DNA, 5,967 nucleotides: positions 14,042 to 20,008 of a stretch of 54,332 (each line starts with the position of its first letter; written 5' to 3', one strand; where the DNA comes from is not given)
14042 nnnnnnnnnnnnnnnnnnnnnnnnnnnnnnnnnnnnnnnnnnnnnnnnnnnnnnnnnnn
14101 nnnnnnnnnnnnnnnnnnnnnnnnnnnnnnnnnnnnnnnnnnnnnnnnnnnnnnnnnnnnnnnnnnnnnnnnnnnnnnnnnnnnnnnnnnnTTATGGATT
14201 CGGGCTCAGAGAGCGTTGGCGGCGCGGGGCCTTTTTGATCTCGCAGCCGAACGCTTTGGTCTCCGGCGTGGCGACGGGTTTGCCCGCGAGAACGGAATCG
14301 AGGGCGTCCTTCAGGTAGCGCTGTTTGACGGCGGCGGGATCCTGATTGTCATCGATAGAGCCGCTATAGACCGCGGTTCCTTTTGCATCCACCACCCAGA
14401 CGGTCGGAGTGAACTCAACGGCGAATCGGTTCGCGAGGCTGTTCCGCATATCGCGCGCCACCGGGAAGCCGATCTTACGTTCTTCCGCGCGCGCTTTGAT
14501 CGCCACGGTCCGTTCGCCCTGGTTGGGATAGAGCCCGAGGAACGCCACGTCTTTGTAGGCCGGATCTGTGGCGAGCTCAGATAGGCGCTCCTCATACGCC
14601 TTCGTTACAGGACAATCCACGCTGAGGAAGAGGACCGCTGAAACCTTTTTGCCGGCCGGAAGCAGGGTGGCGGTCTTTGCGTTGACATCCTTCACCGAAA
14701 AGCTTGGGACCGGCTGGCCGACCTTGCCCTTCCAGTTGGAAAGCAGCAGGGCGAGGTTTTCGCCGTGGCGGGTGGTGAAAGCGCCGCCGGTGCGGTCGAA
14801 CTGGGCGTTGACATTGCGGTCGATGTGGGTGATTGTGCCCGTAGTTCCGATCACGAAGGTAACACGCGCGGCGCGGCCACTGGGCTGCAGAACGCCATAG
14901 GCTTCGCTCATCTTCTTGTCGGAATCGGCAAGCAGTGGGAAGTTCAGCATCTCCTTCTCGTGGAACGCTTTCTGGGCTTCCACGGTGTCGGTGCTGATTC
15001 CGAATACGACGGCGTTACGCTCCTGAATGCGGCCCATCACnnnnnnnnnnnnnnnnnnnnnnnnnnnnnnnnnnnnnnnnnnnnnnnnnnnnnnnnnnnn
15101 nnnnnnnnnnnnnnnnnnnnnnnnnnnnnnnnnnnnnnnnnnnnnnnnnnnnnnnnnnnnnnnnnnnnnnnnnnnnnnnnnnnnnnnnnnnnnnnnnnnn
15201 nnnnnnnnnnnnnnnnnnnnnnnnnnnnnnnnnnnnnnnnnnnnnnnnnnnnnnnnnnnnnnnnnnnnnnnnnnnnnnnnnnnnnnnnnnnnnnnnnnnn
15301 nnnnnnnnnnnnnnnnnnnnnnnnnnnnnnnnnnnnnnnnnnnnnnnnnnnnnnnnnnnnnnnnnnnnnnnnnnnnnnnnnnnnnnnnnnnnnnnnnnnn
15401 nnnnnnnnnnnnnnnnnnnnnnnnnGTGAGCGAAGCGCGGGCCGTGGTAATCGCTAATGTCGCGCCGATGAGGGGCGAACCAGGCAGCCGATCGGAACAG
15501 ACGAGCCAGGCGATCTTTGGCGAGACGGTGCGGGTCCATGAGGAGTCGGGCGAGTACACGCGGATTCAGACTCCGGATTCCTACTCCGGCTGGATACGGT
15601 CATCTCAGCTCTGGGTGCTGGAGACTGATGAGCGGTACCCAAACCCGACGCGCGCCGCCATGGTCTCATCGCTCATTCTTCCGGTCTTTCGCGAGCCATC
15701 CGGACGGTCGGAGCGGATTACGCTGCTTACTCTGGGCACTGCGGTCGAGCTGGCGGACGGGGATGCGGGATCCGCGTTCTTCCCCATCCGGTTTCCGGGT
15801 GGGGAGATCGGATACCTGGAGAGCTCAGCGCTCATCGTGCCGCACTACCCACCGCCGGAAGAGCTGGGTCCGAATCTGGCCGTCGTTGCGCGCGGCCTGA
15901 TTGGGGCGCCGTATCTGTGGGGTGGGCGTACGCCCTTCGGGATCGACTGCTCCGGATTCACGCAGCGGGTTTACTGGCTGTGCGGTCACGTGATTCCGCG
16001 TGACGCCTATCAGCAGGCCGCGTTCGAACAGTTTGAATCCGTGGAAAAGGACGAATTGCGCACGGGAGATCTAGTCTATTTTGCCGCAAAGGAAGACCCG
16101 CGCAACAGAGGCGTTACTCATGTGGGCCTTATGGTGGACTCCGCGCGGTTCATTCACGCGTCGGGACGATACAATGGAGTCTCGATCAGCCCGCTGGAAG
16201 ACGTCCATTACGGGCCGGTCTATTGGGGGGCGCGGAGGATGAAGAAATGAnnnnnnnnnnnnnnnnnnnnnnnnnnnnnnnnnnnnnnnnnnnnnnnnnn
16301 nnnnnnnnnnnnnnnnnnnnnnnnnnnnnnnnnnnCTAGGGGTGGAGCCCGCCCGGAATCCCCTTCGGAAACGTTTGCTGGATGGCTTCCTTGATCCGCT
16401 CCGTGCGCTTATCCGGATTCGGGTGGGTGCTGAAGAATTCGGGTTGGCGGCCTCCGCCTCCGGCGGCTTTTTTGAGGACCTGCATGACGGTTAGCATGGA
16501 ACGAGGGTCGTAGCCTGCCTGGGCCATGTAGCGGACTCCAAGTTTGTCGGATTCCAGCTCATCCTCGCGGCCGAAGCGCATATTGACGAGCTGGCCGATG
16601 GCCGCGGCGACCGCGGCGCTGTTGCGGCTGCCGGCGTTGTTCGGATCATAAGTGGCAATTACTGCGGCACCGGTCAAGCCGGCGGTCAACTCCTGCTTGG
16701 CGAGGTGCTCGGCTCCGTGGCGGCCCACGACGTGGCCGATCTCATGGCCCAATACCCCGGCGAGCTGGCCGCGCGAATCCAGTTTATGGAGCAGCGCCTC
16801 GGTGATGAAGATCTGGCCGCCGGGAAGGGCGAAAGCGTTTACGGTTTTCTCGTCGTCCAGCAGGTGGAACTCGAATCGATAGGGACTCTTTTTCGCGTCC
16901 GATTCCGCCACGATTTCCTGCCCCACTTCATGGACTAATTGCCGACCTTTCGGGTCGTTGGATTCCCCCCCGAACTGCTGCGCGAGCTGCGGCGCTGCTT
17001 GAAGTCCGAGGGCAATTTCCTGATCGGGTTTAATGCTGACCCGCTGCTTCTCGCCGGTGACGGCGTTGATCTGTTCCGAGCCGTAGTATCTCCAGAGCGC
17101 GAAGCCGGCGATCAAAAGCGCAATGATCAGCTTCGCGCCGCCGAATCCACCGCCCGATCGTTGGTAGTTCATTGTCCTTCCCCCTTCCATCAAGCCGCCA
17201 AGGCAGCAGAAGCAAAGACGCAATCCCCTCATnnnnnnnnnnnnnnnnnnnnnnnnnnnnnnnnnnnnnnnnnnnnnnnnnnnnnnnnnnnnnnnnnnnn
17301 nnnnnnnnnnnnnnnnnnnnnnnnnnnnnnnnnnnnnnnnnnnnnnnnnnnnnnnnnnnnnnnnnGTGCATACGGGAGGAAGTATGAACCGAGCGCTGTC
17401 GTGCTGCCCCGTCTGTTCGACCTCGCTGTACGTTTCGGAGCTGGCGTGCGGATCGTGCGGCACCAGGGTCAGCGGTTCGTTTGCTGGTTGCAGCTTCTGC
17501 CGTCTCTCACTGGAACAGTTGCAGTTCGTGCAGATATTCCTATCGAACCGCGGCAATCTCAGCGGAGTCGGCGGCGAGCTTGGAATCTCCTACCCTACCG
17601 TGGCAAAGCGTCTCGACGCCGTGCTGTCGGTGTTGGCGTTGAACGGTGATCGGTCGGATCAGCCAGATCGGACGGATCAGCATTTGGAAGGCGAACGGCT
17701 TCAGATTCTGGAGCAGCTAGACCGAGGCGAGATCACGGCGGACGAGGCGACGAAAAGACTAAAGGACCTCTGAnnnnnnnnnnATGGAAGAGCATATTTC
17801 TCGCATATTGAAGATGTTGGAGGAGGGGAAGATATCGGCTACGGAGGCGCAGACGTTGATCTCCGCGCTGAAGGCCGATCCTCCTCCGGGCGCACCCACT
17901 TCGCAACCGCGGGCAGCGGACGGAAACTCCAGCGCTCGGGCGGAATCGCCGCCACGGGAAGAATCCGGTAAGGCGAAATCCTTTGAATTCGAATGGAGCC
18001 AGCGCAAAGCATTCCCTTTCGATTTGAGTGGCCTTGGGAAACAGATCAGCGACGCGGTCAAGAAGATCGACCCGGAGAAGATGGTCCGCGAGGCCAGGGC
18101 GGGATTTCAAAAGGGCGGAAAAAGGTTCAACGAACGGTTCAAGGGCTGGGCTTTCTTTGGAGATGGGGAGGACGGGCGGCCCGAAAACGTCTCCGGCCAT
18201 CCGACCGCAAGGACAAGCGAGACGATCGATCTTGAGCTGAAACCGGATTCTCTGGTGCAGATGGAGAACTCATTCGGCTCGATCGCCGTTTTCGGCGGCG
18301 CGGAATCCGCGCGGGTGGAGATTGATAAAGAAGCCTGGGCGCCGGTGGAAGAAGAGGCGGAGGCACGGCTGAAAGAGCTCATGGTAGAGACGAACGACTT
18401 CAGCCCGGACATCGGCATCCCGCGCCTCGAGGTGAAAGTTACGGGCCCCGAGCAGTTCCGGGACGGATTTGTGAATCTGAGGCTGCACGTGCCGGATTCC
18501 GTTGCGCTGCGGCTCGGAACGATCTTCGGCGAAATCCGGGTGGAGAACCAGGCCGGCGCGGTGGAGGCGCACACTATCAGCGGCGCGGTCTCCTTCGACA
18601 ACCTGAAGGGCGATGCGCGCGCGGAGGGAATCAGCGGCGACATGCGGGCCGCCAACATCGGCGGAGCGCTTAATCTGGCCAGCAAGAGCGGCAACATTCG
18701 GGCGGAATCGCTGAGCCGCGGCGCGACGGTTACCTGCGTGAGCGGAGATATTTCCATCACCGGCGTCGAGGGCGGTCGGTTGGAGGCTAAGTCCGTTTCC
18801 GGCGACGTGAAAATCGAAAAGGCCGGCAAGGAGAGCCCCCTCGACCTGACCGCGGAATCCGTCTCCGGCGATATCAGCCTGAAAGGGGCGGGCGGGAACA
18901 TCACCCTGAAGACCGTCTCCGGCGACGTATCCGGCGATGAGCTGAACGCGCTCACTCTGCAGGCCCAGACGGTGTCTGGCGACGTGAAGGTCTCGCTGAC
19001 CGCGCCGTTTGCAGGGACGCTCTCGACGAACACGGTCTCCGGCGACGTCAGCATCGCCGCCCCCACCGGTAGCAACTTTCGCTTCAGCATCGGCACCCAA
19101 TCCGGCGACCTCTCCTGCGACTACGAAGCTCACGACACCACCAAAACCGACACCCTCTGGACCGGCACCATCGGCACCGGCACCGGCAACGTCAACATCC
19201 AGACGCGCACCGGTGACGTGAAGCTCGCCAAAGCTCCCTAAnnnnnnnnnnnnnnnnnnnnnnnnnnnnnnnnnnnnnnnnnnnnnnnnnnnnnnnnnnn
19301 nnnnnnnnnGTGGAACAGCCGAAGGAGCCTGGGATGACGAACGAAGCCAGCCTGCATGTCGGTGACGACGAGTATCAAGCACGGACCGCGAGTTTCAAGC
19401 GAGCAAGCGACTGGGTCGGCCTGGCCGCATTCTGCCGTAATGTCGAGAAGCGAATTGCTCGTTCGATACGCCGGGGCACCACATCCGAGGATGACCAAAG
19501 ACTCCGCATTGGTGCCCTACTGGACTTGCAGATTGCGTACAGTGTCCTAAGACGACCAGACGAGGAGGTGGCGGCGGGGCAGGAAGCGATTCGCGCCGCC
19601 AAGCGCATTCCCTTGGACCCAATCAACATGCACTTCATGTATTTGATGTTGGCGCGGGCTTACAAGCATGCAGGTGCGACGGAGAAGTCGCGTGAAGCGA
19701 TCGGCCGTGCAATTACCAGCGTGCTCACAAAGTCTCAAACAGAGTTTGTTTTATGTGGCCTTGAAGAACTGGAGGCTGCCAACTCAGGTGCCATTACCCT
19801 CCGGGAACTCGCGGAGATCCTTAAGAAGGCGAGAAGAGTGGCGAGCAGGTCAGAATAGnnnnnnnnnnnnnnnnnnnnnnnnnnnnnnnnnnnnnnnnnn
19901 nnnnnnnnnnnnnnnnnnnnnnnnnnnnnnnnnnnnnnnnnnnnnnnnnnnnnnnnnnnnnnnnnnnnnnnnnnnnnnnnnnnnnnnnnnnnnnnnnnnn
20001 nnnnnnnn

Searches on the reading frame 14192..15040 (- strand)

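Call 38: search_protein_families(library=pfam, proteins=[window:14192-15040:-], max_evalue=0.001)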
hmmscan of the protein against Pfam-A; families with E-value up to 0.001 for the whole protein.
window:14192-15040:- (282 aa): 4 families
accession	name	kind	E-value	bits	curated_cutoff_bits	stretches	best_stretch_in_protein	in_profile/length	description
PF00578.27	AhpC-TSA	-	1.9e-31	109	26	2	3-72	53-123/124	AhpC/TSA family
PF08534.16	Redoxin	-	6.2e-18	65.4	26.6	2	7-78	60-136/148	Redoxin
PF13098.12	Thioredoxin_2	-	2.9e-05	24.8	27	1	131-229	5-95/104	Thioredoxin-like domain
PF13905.12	Thioredoxin_8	-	0.00011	22.9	27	1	132-221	2-92/94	Thioredoxin-like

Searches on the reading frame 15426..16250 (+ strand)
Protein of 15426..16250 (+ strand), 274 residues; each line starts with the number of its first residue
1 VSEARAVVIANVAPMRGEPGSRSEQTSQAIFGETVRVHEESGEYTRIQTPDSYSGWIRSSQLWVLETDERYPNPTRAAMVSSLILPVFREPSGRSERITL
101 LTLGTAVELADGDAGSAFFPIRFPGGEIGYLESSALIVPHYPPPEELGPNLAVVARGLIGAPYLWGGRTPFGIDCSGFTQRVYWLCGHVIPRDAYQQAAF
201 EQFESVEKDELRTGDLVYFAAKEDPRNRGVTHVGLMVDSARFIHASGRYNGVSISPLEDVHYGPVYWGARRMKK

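Call 38: search_protein_families(library=pfam, proteins=[window:15426-16250:+], max_evalue=0.001)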
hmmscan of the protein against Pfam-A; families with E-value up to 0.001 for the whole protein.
window:15426-16250:+ (274 aa): 4 families
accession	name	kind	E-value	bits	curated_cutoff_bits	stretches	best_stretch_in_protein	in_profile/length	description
PF00877.26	NLPC_P60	-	4.7e-25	88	23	1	160-271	1-105/105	NlpC/P60 family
PF08239.17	SH3_3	-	1.3e-14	54.5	27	1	13-60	3-51/54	Bacterial SH3 domain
PF18348.7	SH3_16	-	1.4e-12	47.6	25.8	1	16-62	2-49/49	Bacterial dipeptidyl-peptidase Sh3 domain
PF06347.19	SH3_4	-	0.00041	20.5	24.1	0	12-63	4-55/56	Bacterial SH3 domain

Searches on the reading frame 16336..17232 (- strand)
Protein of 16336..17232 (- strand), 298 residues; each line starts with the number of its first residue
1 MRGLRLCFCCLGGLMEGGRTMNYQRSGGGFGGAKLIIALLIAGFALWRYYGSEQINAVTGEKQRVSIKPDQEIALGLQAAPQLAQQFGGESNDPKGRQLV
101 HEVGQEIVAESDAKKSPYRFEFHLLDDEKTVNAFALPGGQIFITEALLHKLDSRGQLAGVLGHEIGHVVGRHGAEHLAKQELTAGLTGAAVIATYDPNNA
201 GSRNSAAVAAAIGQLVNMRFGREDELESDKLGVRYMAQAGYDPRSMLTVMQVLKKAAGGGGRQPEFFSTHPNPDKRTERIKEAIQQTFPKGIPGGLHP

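Call 38: search_protein_families(library=pfam, proteins=[window:16336-17232:-], max_evalue=0.001)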
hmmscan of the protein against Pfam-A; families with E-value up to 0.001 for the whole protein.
window:16336-17232:- (298 aa): 1 family
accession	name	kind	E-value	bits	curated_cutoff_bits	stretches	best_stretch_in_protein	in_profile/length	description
PF01435.24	Peptidase_M48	-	3.1e-38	131.9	20.3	1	98-283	5-185/186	Peptidase family M48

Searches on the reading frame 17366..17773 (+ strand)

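Call 38: search_protein_families(library=pfam, proteins=[window:17366-17773:+], max_evalue=0.001)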
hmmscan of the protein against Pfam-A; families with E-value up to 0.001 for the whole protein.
window:17366-17773:+ (135 aa): 4 families
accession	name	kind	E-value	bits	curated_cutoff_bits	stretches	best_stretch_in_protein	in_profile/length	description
PF09862.15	DUF2089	-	2.7e-17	62.6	33.4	1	47-92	1-46/47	Domain of unknown function (DUF2089)-HTH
PF22747.2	Zn_ribbon_DUF2089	-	8.5e-11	42.2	27.6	1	14-45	1-32/32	DUF2089 zinc ribbon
PF22746.1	SHOCT-like_DUF2089-C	-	9.6e-06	25.5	27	1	110-135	2-27/32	SHOCT-like domain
PF13556.12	HTH_30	-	0.00058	20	27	1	52-98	2-48/59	PucR C-terminal helix-turn-helix domain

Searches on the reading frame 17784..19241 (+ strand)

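Call 38: search_protein_families(library=pfam, proteins=[window:17784-19241:+], max_evalue=0.001)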
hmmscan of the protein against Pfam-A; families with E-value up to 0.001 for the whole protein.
window:17784-19241:+ (485 aa): 3 families
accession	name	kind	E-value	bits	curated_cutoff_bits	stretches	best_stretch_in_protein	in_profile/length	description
PF13349.12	DUF4097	-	1.1e-26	94.2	22.9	2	374-481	140-246/247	Toastrack DUF4097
PF22746.1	SHOCT-like_DUF2089-C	-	2.8e-08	33.5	27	1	5-31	3-29/32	SHOCT-like domain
PF24016.2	DUF7330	-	7.2e-06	26.1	27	1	335-432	50-138/187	Domain of unknown function (DUF7330)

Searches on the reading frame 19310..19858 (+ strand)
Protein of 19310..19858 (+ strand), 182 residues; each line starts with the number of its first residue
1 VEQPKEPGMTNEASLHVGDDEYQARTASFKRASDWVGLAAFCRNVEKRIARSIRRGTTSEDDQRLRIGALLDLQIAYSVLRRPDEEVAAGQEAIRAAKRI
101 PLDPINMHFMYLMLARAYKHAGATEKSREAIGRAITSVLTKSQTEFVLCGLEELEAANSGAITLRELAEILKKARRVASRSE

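Call 38: search_protein_families(library=pfam, proteins=[window:19310-19858:+], max_evalue=0.001)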
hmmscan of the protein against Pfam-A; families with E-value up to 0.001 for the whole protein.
window:19310-19858:+ (182 aa): 1 family
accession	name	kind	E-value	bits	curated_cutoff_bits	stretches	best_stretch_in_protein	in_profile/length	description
PF25062.1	ARM_TT21_N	-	9.2e-05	22.7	40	1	38-157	32-149/222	Tetratricopeptide repeat protein 21 N-terminal ARM repeat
